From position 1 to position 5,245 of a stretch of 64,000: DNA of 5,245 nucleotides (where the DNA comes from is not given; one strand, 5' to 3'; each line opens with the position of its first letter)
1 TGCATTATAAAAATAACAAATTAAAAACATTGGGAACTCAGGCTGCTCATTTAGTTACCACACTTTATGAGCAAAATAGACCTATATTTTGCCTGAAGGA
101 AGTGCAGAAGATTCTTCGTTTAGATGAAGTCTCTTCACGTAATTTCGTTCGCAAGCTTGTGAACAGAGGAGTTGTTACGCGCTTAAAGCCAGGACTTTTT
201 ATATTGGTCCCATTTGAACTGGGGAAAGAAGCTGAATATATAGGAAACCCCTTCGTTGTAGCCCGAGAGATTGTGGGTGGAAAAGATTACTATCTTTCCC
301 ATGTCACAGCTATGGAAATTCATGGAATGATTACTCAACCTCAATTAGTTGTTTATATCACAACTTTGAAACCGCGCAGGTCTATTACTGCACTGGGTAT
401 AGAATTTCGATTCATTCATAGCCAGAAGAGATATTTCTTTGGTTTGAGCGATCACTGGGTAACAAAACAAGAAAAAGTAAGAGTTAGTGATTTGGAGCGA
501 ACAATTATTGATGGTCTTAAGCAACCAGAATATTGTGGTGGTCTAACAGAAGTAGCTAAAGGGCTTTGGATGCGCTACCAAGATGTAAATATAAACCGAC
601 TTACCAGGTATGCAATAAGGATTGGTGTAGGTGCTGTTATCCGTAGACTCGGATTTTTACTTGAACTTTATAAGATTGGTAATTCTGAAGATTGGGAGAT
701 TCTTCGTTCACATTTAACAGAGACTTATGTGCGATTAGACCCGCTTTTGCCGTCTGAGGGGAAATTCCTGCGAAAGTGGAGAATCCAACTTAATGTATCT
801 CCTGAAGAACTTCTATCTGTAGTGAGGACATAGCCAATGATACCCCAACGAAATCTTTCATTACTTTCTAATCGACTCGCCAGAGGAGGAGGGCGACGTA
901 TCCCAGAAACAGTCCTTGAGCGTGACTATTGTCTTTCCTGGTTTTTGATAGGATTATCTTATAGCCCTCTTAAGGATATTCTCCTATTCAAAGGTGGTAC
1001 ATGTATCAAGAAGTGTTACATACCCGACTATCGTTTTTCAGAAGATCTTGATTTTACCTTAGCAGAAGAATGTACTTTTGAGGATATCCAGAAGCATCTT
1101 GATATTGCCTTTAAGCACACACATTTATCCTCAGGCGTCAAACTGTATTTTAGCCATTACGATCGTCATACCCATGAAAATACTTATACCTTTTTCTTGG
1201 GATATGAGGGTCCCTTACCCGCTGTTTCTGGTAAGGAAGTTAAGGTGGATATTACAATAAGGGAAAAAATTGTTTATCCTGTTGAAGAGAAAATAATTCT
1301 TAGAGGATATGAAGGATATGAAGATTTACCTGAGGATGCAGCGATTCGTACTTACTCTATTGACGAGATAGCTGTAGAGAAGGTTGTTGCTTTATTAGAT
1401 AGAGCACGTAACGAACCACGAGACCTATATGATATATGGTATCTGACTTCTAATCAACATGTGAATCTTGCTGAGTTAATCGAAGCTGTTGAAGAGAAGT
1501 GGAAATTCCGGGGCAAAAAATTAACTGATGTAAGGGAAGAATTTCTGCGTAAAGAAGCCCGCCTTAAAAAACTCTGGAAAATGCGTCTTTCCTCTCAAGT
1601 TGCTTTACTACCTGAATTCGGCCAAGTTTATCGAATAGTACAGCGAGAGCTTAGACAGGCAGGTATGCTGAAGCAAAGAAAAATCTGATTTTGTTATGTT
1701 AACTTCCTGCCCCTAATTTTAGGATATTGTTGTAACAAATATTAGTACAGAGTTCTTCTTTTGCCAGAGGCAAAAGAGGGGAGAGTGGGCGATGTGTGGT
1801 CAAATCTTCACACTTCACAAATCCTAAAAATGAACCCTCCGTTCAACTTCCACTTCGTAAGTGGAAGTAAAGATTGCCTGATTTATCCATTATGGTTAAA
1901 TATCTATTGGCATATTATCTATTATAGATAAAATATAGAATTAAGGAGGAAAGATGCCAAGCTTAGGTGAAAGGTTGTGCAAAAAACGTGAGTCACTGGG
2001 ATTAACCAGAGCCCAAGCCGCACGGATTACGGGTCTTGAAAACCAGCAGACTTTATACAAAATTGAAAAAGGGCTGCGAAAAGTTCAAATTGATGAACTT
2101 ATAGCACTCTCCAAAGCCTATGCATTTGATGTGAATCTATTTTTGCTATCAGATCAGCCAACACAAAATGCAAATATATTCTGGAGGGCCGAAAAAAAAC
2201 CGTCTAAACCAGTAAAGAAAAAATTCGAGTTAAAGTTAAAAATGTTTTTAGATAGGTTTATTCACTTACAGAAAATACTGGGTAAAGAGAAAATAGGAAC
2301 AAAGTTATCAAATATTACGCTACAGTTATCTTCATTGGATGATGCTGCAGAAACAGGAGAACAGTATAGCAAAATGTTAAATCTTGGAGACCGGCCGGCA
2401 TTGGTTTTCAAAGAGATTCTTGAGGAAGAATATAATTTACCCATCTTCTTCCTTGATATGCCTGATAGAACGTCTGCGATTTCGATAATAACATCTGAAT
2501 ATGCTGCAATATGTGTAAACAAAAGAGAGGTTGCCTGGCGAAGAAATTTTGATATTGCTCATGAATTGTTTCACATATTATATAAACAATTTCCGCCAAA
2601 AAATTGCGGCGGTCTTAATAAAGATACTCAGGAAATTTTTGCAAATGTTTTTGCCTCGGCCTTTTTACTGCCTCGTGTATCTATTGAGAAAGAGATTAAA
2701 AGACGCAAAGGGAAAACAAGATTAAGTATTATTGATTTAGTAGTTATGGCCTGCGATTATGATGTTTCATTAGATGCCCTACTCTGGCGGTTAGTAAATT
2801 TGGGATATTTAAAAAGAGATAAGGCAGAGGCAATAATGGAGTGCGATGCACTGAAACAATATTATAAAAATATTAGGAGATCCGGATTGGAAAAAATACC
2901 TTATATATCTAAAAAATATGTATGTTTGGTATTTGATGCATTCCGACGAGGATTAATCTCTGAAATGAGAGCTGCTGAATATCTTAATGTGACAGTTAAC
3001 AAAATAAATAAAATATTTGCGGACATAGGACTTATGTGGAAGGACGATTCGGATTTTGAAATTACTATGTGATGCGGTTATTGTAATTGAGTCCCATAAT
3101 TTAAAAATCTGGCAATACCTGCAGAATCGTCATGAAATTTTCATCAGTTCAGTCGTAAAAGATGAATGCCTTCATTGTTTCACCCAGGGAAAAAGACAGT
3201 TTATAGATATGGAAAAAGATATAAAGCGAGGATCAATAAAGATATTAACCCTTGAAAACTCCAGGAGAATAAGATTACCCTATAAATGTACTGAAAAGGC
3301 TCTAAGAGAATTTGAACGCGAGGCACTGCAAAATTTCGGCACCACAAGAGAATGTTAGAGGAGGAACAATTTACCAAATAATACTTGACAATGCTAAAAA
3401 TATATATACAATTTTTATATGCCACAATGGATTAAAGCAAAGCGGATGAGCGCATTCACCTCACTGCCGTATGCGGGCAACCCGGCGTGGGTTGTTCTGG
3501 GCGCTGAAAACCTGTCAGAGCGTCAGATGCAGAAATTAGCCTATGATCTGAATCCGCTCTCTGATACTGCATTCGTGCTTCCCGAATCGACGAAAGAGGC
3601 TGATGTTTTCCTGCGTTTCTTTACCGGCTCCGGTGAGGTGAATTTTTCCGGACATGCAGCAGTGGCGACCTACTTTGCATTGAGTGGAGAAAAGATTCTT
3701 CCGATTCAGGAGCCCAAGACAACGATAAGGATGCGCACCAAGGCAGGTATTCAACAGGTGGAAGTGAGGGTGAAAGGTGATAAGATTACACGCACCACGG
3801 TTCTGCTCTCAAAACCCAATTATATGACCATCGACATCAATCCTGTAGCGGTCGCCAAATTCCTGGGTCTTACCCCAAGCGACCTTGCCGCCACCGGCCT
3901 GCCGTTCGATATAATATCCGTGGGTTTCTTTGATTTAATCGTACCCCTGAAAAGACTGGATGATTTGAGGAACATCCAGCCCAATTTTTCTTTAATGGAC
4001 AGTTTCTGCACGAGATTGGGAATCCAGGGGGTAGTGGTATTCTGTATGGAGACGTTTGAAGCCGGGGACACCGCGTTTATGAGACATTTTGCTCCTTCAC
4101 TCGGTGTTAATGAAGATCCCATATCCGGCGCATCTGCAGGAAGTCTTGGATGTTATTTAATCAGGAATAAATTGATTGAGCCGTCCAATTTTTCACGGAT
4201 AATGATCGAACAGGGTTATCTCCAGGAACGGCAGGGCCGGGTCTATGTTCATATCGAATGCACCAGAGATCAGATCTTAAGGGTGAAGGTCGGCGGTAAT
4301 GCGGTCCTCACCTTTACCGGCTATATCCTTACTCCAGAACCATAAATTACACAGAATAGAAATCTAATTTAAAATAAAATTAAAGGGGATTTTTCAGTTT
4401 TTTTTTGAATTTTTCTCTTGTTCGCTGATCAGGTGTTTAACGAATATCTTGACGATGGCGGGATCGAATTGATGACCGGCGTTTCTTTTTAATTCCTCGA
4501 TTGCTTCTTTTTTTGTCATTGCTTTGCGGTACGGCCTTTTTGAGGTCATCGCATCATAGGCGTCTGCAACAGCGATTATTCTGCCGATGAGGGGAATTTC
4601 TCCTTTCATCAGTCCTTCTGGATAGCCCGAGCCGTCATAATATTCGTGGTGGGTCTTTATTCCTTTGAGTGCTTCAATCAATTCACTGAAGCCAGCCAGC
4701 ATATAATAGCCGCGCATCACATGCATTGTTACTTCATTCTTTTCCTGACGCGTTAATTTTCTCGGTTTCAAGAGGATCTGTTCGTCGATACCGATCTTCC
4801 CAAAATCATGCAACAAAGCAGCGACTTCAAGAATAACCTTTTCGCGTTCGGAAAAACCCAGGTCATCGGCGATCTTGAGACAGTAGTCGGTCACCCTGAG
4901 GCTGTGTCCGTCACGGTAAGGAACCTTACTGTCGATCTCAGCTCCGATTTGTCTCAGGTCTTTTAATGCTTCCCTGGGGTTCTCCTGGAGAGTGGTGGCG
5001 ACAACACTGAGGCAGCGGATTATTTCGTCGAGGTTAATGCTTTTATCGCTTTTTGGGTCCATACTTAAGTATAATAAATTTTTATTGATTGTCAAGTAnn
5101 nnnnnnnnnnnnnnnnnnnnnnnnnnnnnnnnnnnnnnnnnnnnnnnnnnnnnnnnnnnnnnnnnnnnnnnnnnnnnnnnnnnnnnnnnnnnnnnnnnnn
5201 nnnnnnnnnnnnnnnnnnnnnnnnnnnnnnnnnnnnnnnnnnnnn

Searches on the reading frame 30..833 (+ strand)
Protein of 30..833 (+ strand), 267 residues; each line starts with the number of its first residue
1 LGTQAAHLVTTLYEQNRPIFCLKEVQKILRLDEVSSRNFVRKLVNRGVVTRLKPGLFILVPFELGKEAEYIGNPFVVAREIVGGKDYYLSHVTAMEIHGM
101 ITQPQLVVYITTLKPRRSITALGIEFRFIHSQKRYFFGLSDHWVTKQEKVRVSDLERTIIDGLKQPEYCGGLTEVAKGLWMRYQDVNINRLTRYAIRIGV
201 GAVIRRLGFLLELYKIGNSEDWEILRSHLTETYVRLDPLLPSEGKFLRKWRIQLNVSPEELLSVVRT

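Call 38: search_protein_families(library=pfam, proteins=[window:30-833:+], max_evalue=0.00001)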
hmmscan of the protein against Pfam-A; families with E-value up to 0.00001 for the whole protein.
window:30-833:+ (267 aa): 1 family
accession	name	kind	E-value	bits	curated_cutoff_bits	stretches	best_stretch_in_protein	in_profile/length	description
PF09407.15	AbiEi_1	-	1.1e-07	32.5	22.2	1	84-213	15-142/142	AbiEi antitoxin C-terminal domain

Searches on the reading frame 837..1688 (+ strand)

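Call 38: search_protein_families(library=pfam, proteins=[window:837-1688:+], max_evalue=0.00001)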
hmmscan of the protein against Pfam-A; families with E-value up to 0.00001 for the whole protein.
window:837-1688:+ (283 aa): 1 family
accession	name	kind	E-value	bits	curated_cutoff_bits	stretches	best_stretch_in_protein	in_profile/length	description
PF08843.17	AbiEii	-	1.1e-38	134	22.5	1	36-263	2-234/238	Nucleotidyl transferase AbiEii toxin, Type IV TA system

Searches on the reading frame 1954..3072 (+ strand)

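Call 38: search_protein_families(library=pfam, proteins=[window:1954-3072:+], max_evalue=0.00001)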
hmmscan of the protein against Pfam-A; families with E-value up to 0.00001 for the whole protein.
window:1954-3072:+ (372 aa): 3 families
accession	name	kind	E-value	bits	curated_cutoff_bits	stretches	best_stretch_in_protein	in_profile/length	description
PF06114.19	Peptidase_M78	-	2.3e-13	50.5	22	1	158-280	2-122/123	IrrE N-terminal-like domain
PF01381.28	HTH_3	-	1.8e-10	41.2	23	1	10-57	3-49/55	Helix-turn-helix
PF13560.12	HTH_31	-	1.3e-06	29.1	27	1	4-61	2-59/64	Helix-turn-helix domain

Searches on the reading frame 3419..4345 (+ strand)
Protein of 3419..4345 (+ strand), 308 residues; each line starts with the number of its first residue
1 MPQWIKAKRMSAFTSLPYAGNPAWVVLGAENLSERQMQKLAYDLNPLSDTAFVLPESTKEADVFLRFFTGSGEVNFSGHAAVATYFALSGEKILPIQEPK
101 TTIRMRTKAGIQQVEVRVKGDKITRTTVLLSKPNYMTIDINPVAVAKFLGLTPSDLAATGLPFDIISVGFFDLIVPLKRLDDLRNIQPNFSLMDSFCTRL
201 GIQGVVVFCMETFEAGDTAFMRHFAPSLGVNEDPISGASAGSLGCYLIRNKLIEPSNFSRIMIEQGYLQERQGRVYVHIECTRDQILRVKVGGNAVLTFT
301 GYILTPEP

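Call 38: search_protein_families(library=pfam, proteins=[window:3419-4345:+], max_evalue=0.00001)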
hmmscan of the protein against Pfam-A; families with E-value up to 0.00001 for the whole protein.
window:3419-4345:+ (308 aa): 2 families
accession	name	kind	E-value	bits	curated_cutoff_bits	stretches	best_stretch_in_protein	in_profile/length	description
PF02567.21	PhzC-PhzF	-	2.9e-55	188.2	27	1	11-301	2-281/281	Phenazine biosynthesis-like protein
PF05544.16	Pro_racemase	-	2e-06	27.6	27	1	50-167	56-171/325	Proline racemase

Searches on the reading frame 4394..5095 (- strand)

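Call 38: search_protein_families(library=pfam, proteins=[window:4394-5095:-], max_evalue=0.00001)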
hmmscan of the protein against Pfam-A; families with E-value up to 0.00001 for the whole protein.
window:4394-5095:- (233 aa): 2 families
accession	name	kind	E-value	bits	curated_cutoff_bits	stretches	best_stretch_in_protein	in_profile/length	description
PF13487.12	HD_5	-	5.2e-36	124.4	27.2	1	54-214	7-170/170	HD domain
PF01966.28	HD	-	1.6e-20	73.9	22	1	62-183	2-116/116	HD domain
